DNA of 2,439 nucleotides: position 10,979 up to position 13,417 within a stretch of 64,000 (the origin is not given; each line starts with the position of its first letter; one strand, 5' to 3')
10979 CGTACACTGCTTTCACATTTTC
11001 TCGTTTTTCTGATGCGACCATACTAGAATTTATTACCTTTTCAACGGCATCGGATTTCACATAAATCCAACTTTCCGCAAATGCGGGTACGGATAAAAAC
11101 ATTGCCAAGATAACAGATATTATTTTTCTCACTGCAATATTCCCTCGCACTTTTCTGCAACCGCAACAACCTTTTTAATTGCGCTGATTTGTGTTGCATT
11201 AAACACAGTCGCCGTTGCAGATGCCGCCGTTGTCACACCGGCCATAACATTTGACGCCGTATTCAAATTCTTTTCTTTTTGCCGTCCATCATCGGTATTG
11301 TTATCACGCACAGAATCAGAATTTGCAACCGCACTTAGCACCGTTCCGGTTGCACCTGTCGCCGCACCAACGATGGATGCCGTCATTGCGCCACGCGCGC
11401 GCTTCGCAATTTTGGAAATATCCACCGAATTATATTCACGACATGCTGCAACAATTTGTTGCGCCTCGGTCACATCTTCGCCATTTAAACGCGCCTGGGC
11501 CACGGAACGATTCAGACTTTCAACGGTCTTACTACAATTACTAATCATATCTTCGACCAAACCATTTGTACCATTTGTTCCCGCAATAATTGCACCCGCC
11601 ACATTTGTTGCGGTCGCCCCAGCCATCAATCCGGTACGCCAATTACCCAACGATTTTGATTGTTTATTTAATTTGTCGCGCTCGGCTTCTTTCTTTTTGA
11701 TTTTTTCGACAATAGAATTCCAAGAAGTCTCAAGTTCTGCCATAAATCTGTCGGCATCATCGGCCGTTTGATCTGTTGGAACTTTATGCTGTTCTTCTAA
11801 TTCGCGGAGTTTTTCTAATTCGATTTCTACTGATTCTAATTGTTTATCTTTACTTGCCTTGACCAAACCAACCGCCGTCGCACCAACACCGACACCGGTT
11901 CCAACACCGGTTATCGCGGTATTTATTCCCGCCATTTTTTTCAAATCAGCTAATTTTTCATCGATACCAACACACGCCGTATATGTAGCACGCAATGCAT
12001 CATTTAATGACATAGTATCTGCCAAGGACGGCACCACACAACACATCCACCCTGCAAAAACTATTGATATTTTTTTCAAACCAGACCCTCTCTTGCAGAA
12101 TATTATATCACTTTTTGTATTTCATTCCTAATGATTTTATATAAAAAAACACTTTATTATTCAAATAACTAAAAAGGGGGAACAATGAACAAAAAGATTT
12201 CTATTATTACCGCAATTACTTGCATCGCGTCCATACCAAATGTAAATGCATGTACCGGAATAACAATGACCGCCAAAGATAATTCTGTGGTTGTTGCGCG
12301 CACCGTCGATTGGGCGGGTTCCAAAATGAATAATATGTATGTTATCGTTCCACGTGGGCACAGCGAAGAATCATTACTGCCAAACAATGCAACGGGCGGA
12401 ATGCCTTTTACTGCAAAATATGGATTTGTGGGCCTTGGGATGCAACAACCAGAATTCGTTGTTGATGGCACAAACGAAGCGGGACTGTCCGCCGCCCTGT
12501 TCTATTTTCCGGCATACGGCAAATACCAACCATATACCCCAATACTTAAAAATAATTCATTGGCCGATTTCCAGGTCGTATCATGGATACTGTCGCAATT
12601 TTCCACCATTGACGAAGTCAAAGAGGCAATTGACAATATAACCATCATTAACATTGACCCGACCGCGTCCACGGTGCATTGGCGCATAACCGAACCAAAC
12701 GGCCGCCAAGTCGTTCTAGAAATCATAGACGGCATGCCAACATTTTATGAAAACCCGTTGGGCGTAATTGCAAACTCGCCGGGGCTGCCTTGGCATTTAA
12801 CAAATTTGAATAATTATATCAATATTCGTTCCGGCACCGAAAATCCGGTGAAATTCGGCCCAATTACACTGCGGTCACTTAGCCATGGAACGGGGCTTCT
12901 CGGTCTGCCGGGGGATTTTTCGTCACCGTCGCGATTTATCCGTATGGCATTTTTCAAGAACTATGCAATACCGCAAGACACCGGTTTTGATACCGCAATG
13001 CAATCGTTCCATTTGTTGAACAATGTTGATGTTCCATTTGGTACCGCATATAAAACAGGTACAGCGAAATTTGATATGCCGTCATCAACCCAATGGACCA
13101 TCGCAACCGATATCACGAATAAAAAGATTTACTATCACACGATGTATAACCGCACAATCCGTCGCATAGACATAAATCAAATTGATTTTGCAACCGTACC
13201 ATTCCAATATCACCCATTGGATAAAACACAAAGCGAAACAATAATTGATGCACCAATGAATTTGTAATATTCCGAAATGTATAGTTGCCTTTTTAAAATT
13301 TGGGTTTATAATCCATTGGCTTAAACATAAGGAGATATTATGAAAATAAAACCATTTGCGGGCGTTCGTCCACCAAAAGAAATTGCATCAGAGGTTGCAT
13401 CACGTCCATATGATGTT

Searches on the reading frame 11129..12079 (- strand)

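Call 24: search_protein_families(library=pfam, proteins=[window:11129-12079:-], max_evalue=0.01)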
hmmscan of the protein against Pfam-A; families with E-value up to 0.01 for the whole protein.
window:11129-12079:- (316 aa): 1 family
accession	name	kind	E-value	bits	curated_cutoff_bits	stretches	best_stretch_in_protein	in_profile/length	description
PF10234.14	Cluap1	-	0.0031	17.4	25.8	1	34-149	110-224/268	Clusterin-associated protein-1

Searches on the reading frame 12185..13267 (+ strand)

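Call 24: search_protein_families(library=pfam, proteins=[window:12185-13267:+], max_evalue=0.01)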
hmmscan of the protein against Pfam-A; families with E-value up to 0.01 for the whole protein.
window:12185-13267:+ (360 aa): 2 families
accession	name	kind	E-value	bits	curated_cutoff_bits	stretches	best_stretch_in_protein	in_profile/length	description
PF02275.23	CBAH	-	2.8e-61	208.3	20.4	1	23-334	1-307/316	Linear amide C-N hydrolases, choloylglycine hydrolase family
PF03417.21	AAT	-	0.0074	16.4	23.2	0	31-184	3-123/225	Acyl-coenzyme A:6-aminopenicillanic acid acyl-transferase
